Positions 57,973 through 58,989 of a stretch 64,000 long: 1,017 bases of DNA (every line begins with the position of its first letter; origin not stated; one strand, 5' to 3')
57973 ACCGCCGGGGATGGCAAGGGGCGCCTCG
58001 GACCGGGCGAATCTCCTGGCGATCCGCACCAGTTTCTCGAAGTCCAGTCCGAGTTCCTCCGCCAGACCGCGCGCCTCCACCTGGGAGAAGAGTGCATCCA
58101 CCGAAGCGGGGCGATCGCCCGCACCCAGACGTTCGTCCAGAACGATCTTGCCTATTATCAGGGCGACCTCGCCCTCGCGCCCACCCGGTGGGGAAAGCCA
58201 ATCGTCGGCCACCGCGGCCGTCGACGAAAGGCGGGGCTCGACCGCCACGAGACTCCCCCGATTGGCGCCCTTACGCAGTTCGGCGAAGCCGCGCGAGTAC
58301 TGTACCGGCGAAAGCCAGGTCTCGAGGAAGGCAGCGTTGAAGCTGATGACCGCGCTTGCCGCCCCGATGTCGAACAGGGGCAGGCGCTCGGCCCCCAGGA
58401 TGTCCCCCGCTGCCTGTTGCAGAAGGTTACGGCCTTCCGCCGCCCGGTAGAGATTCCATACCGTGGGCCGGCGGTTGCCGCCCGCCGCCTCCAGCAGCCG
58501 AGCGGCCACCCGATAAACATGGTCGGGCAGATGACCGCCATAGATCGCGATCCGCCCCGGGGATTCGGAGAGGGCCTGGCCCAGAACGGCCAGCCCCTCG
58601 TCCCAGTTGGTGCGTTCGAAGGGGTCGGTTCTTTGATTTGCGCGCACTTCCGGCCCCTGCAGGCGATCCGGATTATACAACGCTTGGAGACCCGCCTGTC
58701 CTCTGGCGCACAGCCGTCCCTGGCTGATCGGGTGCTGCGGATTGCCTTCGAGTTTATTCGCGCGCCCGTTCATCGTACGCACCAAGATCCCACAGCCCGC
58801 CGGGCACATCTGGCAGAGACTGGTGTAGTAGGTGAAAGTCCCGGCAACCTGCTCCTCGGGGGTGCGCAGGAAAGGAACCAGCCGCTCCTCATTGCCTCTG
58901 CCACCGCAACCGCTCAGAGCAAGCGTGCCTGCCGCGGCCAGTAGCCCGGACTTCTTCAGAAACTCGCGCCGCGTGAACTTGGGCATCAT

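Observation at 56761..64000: ACIII-like quinol-oxidising module (Fe-S, NrfD/ActC, ActD, nonaheme cytochrome c) ending in an apparently genuine Mo-bisPGD subunit, in non-canonical gene order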

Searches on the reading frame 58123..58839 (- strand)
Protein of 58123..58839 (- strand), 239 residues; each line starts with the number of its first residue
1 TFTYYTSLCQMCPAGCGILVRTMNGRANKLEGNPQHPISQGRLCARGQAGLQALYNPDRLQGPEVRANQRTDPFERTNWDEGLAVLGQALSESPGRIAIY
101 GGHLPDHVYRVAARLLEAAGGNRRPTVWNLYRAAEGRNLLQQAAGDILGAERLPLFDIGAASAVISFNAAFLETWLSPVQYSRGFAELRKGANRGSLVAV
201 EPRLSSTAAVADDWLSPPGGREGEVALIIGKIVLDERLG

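Call 11: search_solved_structures(query=window:58123-58839:-, max_evalue=0.01, show_alignments=5)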
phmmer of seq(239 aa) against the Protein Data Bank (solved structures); distinct sequences matched with E-value up to 0.01: 37.
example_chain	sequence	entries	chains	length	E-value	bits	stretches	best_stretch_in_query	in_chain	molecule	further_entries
6cz7_A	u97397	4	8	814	1.1e-14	58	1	6-236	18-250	ArrA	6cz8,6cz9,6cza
2vpw_A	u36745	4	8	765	4.4e-14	56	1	7-222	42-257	THIOSULFATE REDUCTASE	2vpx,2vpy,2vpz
8k9e_B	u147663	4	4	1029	4.4e-13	52.7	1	4-214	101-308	Fe-S-cluster-containing hydrogenase components 1-like protein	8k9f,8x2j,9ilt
7qv7_S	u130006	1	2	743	5.2e-12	49.2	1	7-91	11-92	Hydrogen dependent carbon dioxide reductase subunit FdhF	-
1kqf_A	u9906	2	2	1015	1.1e-11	48.2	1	7-88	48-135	FORMATE DEHYDROGENASE, NITRATE-INDUCIBLE, MAJOR SUBUNIT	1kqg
1h0h_A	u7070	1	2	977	2.4e-11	47.1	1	5-91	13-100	FORMATE DEHYDROGENASE SUBUNIT ALPHA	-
8cm7_A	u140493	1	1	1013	2.1e-10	44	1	5-91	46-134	Formate dehydrogenase, alpha subunit, selenocysteine-containing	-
6sdr_A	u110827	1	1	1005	2.1e-10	43.9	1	5-91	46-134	Formate dehydrogenase, alpha subunit, selenocysteine-containing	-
9rk0_A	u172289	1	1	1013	2.1e-10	43.9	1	5-91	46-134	Formate dehydrogenase, alpha subunit, selenocysteine-containing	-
8rcg_A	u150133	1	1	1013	2.1e-10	43.9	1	5-91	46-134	Formate dehydrogenase, alpha subunit, selenocysteine-containing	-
6sdv_A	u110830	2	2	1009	2.1e-10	43.9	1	5-91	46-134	Formate dehydrogenase, alpha subunit, selenocysteine-containing,Formate dehydrogenase, alp | Formate dehydrogenase, alpha subunit, selenocysteine-containing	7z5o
9rk1_A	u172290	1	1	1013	2.1e-10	43.9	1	5-91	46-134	Formate dehydrogenase, alpha subunit, selenocysteine-containing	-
8cm4_A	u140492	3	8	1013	2.1e-10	43.9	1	5-91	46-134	Formate dehydrogenase, alpha subunit, selenocysteine-containing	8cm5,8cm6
30gj_A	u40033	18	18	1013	2.2e-10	43.9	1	5-91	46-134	Formate dehydrogenase, alpha subunit, selenocysteine-containing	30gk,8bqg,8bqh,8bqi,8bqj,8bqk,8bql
9qm0_A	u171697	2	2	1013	2.2e-10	43.9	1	5-91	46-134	Formate dehydrogenase, alpha subunit, selenocysteine-containing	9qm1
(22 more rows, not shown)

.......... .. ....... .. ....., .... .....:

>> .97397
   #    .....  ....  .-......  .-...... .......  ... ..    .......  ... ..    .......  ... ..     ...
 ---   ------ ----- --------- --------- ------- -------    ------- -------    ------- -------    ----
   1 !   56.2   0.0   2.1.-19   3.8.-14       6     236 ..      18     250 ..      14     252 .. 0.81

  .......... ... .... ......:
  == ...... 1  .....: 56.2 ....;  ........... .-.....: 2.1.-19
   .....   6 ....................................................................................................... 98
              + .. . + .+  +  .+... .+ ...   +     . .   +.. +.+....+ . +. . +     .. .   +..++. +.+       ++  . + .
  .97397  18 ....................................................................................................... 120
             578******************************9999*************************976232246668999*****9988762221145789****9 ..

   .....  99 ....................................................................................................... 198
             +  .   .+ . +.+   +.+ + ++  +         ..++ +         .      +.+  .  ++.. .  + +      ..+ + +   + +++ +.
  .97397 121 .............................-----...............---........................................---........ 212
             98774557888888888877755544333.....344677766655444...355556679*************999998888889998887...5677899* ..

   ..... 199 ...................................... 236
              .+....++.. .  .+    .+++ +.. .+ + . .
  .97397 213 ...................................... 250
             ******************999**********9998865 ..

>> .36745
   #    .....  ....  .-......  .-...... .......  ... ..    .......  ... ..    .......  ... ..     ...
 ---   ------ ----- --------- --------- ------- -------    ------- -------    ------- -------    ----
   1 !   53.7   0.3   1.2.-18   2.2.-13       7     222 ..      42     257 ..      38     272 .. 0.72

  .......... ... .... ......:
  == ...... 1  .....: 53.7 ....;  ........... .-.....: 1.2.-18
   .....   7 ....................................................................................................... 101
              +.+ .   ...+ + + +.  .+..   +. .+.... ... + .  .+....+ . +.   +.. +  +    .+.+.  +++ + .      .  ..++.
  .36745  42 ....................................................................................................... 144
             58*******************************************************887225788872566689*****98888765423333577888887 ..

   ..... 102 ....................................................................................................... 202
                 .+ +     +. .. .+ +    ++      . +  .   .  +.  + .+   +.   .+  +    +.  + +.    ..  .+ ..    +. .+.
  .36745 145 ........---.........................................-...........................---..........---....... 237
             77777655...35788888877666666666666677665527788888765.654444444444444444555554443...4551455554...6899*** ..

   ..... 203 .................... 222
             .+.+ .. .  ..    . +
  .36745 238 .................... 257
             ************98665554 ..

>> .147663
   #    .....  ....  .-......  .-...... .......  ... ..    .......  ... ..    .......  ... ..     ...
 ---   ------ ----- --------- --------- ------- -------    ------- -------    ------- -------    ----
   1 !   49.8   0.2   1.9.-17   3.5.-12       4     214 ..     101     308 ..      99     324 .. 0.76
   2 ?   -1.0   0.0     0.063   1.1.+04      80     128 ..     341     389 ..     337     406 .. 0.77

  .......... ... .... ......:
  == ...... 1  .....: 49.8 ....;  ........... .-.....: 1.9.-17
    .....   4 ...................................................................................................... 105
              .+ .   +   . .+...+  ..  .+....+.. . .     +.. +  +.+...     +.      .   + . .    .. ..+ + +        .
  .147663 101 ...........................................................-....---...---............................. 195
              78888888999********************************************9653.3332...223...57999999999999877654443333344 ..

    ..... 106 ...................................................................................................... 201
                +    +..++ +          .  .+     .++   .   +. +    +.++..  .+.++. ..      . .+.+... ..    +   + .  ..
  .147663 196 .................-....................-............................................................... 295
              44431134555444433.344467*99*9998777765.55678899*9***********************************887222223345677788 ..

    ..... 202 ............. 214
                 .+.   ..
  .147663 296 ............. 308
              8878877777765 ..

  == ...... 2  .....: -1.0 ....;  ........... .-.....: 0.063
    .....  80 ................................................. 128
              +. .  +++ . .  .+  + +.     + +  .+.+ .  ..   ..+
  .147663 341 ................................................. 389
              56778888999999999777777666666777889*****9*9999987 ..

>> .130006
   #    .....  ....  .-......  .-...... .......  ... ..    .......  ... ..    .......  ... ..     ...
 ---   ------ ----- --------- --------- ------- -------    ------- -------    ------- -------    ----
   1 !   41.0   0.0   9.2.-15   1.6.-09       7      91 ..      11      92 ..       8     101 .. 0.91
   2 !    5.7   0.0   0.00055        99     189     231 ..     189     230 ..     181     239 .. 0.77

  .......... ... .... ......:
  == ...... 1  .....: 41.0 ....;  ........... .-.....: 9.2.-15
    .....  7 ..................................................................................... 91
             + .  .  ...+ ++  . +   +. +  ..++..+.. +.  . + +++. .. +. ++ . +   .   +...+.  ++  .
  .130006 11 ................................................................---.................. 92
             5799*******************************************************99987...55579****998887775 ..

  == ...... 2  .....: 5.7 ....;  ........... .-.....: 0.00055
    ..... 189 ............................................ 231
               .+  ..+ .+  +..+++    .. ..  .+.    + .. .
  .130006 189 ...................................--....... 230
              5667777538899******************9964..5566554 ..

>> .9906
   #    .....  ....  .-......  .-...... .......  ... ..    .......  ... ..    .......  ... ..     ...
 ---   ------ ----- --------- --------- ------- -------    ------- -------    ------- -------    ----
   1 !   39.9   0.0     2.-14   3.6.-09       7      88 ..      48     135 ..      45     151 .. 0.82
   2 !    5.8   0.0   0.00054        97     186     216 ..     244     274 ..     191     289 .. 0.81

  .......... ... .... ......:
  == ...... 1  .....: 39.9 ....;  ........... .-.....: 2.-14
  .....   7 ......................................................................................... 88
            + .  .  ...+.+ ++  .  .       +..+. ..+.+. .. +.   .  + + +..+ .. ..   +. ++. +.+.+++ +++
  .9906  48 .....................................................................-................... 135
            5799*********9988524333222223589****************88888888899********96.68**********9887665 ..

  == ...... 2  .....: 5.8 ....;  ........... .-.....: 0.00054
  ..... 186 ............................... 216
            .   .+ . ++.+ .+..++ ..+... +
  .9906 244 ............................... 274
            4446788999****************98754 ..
